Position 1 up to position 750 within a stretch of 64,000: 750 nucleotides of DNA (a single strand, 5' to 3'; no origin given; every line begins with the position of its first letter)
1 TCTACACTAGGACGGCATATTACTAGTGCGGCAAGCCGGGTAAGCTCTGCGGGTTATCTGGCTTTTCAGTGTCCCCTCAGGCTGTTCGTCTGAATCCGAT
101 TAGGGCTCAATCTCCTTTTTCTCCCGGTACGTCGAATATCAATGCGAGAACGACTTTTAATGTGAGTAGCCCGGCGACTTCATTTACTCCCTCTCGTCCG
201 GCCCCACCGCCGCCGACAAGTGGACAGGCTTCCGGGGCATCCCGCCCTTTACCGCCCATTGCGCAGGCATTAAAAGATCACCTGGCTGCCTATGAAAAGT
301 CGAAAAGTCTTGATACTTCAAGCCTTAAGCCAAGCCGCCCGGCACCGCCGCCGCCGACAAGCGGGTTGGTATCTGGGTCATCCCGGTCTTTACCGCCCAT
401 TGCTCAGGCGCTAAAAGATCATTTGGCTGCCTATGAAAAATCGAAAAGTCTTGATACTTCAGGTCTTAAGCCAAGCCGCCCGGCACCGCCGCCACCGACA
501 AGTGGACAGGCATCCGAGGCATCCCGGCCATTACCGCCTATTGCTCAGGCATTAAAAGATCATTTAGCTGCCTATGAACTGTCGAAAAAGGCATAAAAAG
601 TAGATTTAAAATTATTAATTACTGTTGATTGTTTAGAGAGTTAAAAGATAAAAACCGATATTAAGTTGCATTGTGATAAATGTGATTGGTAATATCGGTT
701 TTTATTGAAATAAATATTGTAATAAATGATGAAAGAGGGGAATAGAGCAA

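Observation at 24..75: espF reading frame is interrupted near its 5' end (frameshift between codons for SSAG and GFSV)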

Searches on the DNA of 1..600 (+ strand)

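Call 5: search_dna_similar(query=window:1-600:+, collection=ecoli_genomes, mode=near, max_rows=40)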
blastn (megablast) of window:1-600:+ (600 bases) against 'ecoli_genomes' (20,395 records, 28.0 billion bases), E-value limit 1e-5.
Records with a match: 693; places in all: 2272; records where one place covers at least 80% of the query: 596.
Genomes with a match: 693 of 5426; with a place that covers at least 80% of the query: 596. Places per genome that has any: lowest 1, median 3, highest 7. On chromosomes: 2272 places; on plasmids: 0.
Best place of each record, by identity: >=99% 151; 95-99% 19; 90-95% 63; 80-90% 450; 60-80% 10.
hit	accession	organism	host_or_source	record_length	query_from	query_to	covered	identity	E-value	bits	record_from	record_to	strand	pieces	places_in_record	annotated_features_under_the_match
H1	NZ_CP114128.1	Escherichia coli strain PE164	pig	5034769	1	600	100%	100.0%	0e+0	1109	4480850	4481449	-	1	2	espF: type III secretion system LEE effector EspF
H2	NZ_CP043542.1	Escherichia coli strain F2_81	Sus scrofa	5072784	1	600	100%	99.8%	0e+0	1103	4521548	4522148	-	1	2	espF: type III secretion system LEE effector EspF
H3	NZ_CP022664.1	Escherichia coli strain FORC 064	cucumber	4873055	1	600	100%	99.2%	0e+0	1081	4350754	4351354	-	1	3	espF: type III secretion system LEE effector EspF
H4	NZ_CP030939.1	Escherichia coli strain AMSHJX01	Giant panda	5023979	1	600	100%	99.2%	0e+0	1081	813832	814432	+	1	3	espF: type III secretion system LEE effector EspF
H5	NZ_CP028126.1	Escherichia coli O26 str. RM10386 strain RM10386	Bos taurus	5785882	1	600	100%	99.2%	0e+0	1081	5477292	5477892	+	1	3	espF: type III secretion system LEE effector EspF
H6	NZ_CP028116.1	Escherichia coli O26 str. RM8426 strain RM8426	Creek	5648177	1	600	100%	99.2%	0e+0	1081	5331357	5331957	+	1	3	espF: type III secretion system LEE effector EspF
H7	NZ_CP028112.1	Escherichia coli O103 str. RM8385 strain RM8385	Bos taurus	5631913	1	600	100%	99.2%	0e+0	1081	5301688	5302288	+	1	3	espF: type III secretion system LEE effector EspF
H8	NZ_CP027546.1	Escherichia coli strain 2013C-4187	Homo sapiens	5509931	1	600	100%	99.2%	0e+0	1081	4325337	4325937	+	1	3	espF: type III secretion system LEE effector EspF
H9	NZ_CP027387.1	Escherichia coli strain 2014C-3057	Homo sapiens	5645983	1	600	100%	99.2%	0e+0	1081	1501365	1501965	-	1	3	espF: type III secretion system LEE effector EspF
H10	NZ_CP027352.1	Escherichia coli strain 2012C-4606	missing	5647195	1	600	100%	99.2%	0e+0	1081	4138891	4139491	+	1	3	espF: type III secretion system LEE effector EspF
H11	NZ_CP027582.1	Escherichia coli strain 2013C-4538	Homo sapiens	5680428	1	600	100%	99.2%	0e+0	1081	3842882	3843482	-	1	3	espF: type III secretion system LEE effector EspF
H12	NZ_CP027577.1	Escherichia coli strain 2013C-4225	Homo sapiens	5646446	1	600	100%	99.2%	0e+0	1081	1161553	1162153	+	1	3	espF: type III secretion system LEE effector EspF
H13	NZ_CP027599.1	Escherichia coli strain 97-3250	Homo sapiens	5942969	1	600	100%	99.2%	0e+0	1081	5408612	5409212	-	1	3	espF: type III secretion system LEE effector EspF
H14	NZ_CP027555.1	Escherichia coli strain 2013C-3513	Homo sapiens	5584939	1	600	100%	99.2%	0e+0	1081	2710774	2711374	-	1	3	espF: type III secretion system LEE effector EspF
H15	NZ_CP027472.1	Escherichia coli strain 2014C-3050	missing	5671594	1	600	100%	99.2%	0e+0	1081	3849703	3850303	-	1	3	espF: type III secretion system LEE effector EspF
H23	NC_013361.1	Escherichia coli O26:H11 str. 11368 strain 11368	-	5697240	1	600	100%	99.2%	0e+0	1081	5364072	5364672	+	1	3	espF: type III secretion system LEE effector EspF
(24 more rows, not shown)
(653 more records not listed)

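Call 7: get_annotated_region(hit=H1, flank=3000)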
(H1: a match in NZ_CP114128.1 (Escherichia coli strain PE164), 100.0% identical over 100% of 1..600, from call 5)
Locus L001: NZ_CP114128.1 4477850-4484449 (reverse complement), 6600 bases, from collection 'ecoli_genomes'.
description: Escherichia coli strain PE164 chromosome, complete genome
organism: Escherichia coli strain PE164 (NCBI taxid 562)
replicon: chromosome; assembly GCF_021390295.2
host: pig; source: diarrhea and blood; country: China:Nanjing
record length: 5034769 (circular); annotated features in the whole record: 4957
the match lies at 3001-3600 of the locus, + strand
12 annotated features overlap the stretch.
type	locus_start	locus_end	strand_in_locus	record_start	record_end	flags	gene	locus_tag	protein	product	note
CDS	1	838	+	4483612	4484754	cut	-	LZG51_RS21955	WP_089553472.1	type III secretion system translocon subunit SctE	-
CDS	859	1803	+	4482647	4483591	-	espB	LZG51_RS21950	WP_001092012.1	type III secretion system LEE translocon pore-forming subunit EspB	-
CDS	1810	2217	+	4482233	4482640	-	cesD2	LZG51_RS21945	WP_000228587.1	LcrR family type III secretion system chaperone CesD2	-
CDS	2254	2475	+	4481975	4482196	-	escF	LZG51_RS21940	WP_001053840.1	type III secretion system LEE needle filament protein EscF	-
CDS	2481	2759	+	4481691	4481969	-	-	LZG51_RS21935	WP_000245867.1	EscG/YscG/SsaH family type III secretion system needle protein co-chaperone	-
CDS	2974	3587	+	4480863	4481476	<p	espF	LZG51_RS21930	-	type III secretion system LEE effector EspF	frameshifted; incomplete; partial in the middle of a contig; missing C-terminus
CDS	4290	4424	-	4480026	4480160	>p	-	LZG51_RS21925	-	hypothetical protein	incomplete; partial in the middle of a contig; missing C-terminus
CDS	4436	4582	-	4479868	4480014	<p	-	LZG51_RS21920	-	DUF5983 family protein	incomplete; partial in the middle of a contig; missing N-terminus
CDS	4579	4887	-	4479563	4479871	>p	cbeA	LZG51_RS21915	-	type IV toxin-antitoxin system cytoskeleton bundling-enhancing antitoxin CbeA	incomplete; partial in the middle of a contig; missing C-terminus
CDS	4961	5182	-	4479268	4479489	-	-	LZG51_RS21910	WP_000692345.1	DUF987 domain-containing protein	-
CDS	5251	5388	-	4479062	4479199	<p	-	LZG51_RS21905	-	JAB domain-containing protein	incomplete; partial in the middle of a contig; missing N-terminus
CDS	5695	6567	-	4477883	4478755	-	-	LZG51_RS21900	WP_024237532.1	GTPase family protein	-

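Call 8: get_annotated_region(hit=H2, flank=3000)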
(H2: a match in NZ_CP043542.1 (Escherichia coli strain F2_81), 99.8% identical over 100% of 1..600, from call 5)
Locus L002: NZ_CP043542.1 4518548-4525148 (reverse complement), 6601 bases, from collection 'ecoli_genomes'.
description: Escherichia coli strain F2_81 chromosome, complete genome
organism: Escherichia coli strain F2_81 (NCBI taxid 562)
replicon: chromosome; assembly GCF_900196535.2
host: Sus scrofa; source: Pig rectal swab; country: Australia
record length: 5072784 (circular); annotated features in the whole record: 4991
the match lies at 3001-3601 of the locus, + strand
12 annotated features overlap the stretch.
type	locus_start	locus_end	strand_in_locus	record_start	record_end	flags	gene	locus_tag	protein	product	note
CDS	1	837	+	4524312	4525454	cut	-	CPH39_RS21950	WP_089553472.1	type III secretion system translocon subunit SctE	-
CDS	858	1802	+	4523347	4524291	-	espB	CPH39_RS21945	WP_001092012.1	type III secretion system LEE translocon pore-forming subunit EspB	-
CDS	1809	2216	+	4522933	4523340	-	cesD2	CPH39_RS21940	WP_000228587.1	LcrR family type III secretion system chaperone CesD2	-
CDS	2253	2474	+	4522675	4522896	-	escF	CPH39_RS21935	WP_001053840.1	type III secretion system LEE needle filament protein EscF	-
CDS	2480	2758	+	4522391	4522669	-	-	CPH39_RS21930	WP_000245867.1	EscG/YscG/SsaH family type III secretion system needle protein co-chaperone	-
CDS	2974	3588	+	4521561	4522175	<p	espF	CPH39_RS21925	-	type III secretion system LEE effector EspF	incomplete; partial in the middle of a contig; missing C-terminus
CDS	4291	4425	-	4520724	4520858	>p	-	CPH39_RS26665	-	hypothetical protein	incomplete; partial in the middle of a contig; missing C-terminus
CDS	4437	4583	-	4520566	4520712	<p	-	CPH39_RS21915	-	DUF5983 family protein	incomplete; partial in the middle of a contig; missing N-terminus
CDS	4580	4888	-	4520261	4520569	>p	cbeA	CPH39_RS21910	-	type IV toxin-antitoxin system cytoskeleton bundling-enhancing antitoxin CbeA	incomplete; partial in the middle of a contig; missing C-terminus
CDS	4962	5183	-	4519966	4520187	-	-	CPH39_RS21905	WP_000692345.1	DUF987 domain-containing protein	-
CDS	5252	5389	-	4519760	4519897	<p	-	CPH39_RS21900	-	JAB domain-containing protein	incomplete; partial in the middle of a contig; missing N-terminus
CDS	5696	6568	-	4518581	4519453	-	-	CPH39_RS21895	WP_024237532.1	GTPase family protein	-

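Call 9: get_annotated_region(hit=H23, flank=3000)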
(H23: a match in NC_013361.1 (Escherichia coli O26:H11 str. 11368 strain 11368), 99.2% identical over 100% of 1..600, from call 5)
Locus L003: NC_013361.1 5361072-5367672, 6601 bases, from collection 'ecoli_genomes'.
description: Escherichia coli O26:H11 str. 11368, complete sequence
organism: Escherichia coli O26:H11 str. 11368 strain 11368 (NCBI taxid 573235)
replicon: chromosome; assembly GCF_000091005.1
host: -; source: -; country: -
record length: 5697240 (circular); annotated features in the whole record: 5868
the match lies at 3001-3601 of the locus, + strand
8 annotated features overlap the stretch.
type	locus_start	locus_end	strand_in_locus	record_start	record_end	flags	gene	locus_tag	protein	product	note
CDS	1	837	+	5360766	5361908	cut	-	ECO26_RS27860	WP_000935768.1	type III secretion system translocon subunit SctE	-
CDS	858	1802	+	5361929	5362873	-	espB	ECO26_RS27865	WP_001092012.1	type III secretion system LEE translocon pore-forming subunit EspB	-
CDS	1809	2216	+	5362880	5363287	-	cesD2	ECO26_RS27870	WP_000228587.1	LcrR family type III secretion system chaperone CesD2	-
CDS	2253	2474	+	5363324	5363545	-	escF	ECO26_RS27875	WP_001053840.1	type III secretion system LEE needle filament protein EscF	-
CDS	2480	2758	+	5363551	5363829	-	-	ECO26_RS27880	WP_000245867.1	EscG/YscG/SsaH family type III secretion system needle protein co-chaperone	-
CDS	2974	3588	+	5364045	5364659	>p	espF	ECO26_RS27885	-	type III secretion system LEE effector EspF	incomplete; partial in the middle of a contig; missing C-terminus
CDS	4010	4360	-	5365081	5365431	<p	-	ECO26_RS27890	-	transposase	internal stop; incomplete; partial in the middle of a contig; missing C-terminus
CDS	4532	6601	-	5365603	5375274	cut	efa1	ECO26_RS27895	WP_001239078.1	lymphostatin Efa1/LifA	-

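Call 18: search_dna_similar(query=window:16-90:+, collection=ecoli_genomes, mode=near, max_rows=12)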
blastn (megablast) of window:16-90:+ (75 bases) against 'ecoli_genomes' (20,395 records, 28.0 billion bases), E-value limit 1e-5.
Records with a match: 233; places in all: 234; records where one place covers at least 80% of the query: 232.
Genomes with a match: 233 of 5426; with a place that covers at least 80% of the query: 232. Places per genome that has any: lowest 1, median 1, highest 2. On chromosomes: 234 places; on plasmids: 0.
Best place of each record, by identity: >=99% 1; 95-99% 231; 90-95% 1.
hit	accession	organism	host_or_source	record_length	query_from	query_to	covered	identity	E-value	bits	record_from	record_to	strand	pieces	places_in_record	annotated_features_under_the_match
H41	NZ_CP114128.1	Escherichia coli strain PE164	pig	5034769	1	75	100%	100.0%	1e-30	139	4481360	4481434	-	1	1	espF: type III secretion system LEE effector EspF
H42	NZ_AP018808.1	Escherichia coli strain E2865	Bos taurus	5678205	1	75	100%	98.7%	6e-29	134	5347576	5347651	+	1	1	espF: type III secretion system LEE effector EspF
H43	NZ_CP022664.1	Escherichia coli strain FORC 064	cucumber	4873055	1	75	100%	98.7%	6e-29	134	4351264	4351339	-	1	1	espF: type III secretion system LEE effector EspF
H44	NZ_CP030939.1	Escherichia coli strain AMSHJX01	Giant panda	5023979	1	75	100%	98.7%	6e-29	134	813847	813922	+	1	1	espF: type III secretion system LEE effector EspF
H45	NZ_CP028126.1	Escherichia coli O26 str. RM10386 strain RM10386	Bos taurus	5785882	1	75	100%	98.7%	6e-29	134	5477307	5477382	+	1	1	espF: type III secretion system LEE effector EspF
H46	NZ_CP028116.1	Escherichia coli O26 str. RM8426 strain RM8426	Creek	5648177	1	75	100%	98.7%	6e-29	134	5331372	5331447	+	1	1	espF: type III secretion system LEE effector EspF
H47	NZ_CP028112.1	Escherichia coli O103 str. RM8385 strain RM8385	Bos taurus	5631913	1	75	100%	98.7%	6e-29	134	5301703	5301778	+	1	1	espF: type III secretion system LEE effector EspF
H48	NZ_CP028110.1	Escherichia coli O121 str. RM8352 strain RM8352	creek sediment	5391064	1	75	100%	98.7%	6e-29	134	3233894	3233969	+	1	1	espF: type III secretion system LEE effector EspF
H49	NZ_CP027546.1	Escherichia coli strain 2013C-4187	Homo sapiens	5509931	1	75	100%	98.7%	6e-29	134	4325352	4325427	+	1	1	espF: type III secretion system LEE effector EspF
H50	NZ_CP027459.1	Escherichia coli strain 90-3040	missing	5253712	1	75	100%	98.7%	6e-29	134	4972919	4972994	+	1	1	espF: type III secretion system LEE effector EspF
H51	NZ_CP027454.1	Escherichia coli strain 2014C-4423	Homo sapiens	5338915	1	75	100%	98.7%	6e-29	134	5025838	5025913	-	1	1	espF: type III secretion system LEE effector EspF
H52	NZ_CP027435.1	Escherichia coli strain 2014C-3599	missing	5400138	1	75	100%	98.7%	6e-29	134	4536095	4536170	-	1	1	espF: type III secretion system LEE effector EspF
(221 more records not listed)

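Call 31: search_dna_similar(query=L002:3016-3091:+, collection=ecoli_genomes, mode=near, max_rows=5)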
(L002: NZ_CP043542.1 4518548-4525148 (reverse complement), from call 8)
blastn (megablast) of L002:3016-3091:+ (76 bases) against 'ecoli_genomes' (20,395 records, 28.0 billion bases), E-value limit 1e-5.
Records with a match: 233; places in all: 234; records where one place covers at least 80% of the query: 232.
Genomes with a match: 233 of 5426; with a place that covers at least 80% of the query: 232. Places per genome that has any: lowest 1, median 1, highest 2. On chromosomes: 234 places; on plasmids: 0.
Best place of each record, by identity: >=99% 203; 95-99% 29; 90-95% 1.
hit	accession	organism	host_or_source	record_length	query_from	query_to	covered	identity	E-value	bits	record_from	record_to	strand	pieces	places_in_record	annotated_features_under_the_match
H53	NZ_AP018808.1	Escherichia coli strain E2865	Bos taurus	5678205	1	76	100%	100.0%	3e-31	141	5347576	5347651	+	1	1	espF: type III secretion system LEE effector EspF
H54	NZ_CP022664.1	Escherichia coli strain FORC 064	cucumber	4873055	1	76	100%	100.0%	3e-31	141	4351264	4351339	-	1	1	espF: type III secretion system LEE effector EspF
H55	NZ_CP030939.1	Escherichia coli strain AMSHJX01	Giant panda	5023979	1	76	100%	100.0%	3e-31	141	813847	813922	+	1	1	espF: type III secretion system LEE effector EspF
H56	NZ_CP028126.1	Escherichia coli O26 str. RM10386 strain RM10386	Bos taurus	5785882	1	76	100%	100.0%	3e-31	141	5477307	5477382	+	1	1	espF: type III secretion system LEE effector EspF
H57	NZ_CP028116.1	Escherichia coli O26 str. RM8426 strain RM8426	Creek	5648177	1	76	100%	100.0%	3e-31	141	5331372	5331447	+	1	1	espF: type III secretion system LEE effector EspF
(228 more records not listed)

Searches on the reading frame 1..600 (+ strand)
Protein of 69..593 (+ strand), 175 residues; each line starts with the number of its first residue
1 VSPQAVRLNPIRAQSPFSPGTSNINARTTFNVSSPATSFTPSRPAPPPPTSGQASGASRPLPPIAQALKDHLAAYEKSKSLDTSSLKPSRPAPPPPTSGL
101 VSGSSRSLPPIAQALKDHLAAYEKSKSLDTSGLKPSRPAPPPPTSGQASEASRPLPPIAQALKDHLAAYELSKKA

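Call 25: find_encoding_contigs(protein=window:69-593:+, flank=3000, max_places=10)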
Protein seq(175 aa) (175 aa): 3 contigs read that carry it; 3 places shown.
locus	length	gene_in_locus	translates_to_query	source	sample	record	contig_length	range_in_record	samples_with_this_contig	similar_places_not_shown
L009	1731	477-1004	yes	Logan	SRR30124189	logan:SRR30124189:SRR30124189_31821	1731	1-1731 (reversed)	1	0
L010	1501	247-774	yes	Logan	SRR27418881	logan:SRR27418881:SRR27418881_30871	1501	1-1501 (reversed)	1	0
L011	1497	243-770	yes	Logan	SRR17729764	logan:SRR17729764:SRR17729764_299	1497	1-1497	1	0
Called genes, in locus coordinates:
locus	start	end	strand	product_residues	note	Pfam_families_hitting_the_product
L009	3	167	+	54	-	PF06287:DUF1039 (weak)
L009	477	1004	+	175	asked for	-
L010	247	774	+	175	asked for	-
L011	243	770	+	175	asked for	-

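Call 32: search_protein_families(proteins=[L002:2974-3594:+, window:69-593:+, L001:2974-3090:+], library=ncbifam, max_evalue=0.01)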
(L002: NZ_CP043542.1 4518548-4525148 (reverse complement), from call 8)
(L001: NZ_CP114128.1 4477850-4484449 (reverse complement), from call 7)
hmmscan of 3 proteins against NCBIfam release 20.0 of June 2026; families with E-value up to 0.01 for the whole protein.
L002:2974-3594:+ (207 aa): 1 family
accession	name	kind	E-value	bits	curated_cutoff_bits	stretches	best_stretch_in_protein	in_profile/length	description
NF040807.1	effector_EspF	equivalog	1.4e-113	379.1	250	2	1-138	1-138/252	type III secretion system LEE effector EspF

window:69-593:+ (175 aa): 1 family
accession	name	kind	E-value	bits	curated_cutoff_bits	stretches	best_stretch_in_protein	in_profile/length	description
NF040807.1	effector_EspF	equivalog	8.7e-93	311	250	2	2-107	34-139/252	type III secretion system LEE effector EspF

L001:2974-3090:+ (39 aa): 1 family
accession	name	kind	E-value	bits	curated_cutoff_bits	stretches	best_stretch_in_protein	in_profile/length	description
NF040807.1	effector_EspF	equivalog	1.4e-11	45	250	1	1-32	1-32/252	type III secretion system LEE effector EspF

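Call 40: list_cluster_members(proteins=[window:69-593:+, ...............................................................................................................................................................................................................])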
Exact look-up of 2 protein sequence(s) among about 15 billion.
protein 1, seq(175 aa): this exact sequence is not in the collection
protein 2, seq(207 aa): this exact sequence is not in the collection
